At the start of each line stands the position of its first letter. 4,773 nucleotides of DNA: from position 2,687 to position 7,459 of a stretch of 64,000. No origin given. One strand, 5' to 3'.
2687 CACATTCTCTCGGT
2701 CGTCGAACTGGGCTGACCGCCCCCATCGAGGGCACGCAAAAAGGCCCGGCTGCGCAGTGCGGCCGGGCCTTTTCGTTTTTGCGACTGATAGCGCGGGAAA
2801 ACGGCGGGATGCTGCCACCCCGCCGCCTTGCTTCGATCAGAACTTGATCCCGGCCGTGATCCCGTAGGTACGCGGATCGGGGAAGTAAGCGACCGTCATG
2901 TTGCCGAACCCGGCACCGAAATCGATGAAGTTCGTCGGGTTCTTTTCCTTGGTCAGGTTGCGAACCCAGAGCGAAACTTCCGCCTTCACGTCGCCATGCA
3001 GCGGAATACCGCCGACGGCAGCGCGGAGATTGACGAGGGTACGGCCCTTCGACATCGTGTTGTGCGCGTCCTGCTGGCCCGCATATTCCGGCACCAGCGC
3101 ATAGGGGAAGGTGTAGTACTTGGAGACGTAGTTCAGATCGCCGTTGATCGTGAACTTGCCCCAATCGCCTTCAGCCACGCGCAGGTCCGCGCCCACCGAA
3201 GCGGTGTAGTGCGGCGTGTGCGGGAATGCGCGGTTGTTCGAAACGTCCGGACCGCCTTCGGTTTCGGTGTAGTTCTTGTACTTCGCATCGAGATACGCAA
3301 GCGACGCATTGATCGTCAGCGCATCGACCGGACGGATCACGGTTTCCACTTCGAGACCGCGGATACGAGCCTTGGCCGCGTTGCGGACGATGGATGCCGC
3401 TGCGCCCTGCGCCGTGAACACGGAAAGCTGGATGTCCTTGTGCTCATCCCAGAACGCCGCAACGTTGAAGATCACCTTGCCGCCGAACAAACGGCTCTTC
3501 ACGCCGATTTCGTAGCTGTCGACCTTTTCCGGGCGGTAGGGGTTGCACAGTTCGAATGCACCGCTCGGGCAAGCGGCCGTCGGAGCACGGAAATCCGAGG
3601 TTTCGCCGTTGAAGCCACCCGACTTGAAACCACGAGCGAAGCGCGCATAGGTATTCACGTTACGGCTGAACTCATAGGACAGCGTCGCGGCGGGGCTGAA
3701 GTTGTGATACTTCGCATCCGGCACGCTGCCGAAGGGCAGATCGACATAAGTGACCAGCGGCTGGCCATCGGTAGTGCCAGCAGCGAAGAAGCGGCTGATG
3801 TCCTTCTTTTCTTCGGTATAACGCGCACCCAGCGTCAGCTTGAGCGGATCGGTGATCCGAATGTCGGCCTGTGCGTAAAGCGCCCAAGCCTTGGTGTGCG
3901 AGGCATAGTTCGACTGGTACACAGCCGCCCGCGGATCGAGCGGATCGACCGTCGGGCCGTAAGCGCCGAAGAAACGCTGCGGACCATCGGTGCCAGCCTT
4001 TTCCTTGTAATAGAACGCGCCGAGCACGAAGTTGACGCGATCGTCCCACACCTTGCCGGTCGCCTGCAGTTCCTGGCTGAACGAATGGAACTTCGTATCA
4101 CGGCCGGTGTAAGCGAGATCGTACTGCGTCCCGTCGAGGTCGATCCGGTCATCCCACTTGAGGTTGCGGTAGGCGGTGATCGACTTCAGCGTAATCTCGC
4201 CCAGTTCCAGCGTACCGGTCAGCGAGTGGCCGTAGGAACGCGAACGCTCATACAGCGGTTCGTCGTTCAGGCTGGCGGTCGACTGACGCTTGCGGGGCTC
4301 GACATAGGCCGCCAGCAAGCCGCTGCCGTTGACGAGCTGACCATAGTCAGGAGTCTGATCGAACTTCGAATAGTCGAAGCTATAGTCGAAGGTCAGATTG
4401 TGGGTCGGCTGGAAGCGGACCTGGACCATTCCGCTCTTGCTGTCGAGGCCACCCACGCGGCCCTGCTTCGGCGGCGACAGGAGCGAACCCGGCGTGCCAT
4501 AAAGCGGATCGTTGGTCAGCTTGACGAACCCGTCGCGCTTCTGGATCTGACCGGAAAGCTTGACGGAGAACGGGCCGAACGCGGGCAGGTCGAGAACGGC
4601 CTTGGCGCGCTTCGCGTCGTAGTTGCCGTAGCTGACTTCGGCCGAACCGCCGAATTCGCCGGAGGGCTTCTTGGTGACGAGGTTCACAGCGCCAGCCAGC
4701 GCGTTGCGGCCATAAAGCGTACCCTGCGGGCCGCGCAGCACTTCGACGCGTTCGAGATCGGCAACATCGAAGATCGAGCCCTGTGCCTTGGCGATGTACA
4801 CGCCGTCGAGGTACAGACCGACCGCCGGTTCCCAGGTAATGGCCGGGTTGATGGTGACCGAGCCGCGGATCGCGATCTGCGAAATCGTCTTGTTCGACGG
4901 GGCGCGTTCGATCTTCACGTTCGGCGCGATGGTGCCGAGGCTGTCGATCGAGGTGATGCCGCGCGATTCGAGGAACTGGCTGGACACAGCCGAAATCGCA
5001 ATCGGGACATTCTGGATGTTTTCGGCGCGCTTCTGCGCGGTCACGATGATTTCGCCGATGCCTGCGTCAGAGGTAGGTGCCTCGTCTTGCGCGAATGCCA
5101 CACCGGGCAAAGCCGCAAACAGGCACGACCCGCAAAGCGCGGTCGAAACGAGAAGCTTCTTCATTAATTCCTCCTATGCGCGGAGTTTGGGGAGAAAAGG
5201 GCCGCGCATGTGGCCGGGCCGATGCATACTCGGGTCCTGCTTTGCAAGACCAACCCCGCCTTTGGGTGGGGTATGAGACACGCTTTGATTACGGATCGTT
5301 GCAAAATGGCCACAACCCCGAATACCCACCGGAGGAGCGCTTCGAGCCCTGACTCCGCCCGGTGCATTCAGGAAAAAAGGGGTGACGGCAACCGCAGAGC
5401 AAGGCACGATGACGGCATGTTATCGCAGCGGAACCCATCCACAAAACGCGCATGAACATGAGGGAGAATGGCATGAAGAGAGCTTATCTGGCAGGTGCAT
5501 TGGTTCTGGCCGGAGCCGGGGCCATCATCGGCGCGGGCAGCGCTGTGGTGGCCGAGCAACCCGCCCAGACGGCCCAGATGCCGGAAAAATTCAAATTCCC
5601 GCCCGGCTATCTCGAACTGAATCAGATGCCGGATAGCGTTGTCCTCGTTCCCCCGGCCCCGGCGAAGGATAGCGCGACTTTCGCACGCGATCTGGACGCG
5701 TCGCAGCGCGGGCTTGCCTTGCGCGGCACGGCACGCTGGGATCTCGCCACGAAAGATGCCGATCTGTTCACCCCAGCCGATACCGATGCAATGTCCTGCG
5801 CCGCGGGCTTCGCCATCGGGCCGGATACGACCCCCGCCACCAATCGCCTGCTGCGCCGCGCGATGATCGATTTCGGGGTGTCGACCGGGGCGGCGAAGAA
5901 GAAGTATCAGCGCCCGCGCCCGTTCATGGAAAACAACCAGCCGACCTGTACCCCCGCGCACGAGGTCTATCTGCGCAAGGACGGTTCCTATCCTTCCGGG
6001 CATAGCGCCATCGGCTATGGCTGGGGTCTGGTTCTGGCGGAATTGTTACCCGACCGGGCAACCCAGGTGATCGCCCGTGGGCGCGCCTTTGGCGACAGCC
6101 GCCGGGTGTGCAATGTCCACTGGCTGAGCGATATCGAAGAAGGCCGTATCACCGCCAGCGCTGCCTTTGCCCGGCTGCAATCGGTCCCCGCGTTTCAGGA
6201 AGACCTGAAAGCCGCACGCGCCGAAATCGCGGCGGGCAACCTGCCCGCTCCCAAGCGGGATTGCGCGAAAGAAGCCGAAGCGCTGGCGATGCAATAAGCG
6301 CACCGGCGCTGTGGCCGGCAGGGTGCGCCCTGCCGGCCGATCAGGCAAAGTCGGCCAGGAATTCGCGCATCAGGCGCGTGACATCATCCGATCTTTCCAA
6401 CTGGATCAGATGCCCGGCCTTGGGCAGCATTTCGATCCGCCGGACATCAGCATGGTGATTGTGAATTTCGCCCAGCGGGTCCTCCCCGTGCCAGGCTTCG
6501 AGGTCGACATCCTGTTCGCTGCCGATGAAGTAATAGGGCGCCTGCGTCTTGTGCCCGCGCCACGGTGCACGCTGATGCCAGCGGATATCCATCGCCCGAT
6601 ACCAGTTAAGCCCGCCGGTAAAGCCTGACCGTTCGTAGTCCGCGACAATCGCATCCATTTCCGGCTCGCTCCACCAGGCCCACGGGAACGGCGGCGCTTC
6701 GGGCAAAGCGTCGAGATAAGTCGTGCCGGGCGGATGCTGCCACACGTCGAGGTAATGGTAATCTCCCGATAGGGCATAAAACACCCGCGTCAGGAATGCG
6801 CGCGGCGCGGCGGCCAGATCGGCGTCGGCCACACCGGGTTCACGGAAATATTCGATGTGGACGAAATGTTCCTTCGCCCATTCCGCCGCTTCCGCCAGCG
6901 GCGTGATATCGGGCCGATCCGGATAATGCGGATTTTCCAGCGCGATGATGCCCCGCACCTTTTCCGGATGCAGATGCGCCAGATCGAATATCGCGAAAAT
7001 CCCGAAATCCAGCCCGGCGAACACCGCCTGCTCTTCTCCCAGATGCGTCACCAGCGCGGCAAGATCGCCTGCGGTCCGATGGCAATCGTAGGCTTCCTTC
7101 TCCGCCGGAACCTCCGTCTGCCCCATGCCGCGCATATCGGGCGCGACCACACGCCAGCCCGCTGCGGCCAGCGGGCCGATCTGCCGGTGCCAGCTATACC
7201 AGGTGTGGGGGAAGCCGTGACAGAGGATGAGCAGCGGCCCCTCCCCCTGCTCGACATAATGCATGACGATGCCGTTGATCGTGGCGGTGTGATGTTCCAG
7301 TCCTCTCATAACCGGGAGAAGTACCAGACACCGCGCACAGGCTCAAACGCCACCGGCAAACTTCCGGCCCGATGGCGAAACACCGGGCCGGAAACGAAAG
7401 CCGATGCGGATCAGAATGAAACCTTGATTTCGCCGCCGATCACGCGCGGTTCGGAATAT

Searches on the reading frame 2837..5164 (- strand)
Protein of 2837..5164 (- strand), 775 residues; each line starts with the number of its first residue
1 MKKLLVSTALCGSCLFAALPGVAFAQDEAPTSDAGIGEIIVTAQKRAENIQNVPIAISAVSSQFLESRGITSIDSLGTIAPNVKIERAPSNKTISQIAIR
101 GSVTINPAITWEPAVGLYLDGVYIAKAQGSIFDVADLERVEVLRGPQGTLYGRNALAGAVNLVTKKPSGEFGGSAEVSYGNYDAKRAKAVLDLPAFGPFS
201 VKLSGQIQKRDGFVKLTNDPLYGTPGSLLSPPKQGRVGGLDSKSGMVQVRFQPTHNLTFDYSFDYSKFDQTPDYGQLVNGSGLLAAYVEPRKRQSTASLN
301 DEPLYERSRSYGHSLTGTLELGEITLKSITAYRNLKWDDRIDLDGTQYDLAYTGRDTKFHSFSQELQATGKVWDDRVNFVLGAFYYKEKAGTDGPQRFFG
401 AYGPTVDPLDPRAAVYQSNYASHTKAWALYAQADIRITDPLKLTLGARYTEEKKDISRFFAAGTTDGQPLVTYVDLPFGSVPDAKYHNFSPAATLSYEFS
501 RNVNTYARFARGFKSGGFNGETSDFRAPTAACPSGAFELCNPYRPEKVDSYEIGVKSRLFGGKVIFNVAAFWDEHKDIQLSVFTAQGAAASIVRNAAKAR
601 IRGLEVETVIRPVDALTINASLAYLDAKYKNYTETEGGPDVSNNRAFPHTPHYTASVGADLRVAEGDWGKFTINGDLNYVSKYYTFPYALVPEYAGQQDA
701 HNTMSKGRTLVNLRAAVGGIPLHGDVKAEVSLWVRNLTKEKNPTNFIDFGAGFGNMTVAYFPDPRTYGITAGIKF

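Call 55: search_protein_families(library=pfam, proteins=[window:2837-5164:-], max_evalue=0.00001)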
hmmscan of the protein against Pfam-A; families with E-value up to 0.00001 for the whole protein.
window:2837-5164:- (775 aa): 3 families
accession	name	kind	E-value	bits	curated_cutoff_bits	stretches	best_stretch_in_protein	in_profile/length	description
PF00593.30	TonB_dep_Rec_b-barrel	-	2.2e-48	166.6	27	1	253-737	9-436/436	TonB dependent receptor-like, beta-barrel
PF07715.20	Plug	-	3e-17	63.5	23.9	1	50-159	2-107/107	TonB-dependent Receptor Plug Domain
PF14905.12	OMP_b-brl_3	-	4e-06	26.6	27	0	544-644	214-310/408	Outer membrane protein beta-barrel family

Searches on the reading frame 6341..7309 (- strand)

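Call 55: search_protein_families(library=pfam, proteins=[window:6341-7309:-], max_evalue=0.00001)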
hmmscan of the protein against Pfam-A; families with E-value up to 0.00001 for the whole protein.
window:6341-7309:- (322 aa): 3 families
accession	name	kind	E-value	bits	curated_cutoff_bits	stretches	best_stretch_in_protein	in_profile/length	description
PF00561.26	Abhydrolase_1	-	1.4e-21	77.8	25.8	1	25-130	1-103/245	alpha/beta hydrolase fold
PF12697.13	Abhydrolase_6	-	2.5e-12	48.3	26.3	1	27-310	1-214/217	Alpha/beta hydrolase family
PF12146.15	Hydrolase_4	-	8.2e-08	32.3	27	1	26-149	6-133/239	Serine aminopeptidase, S33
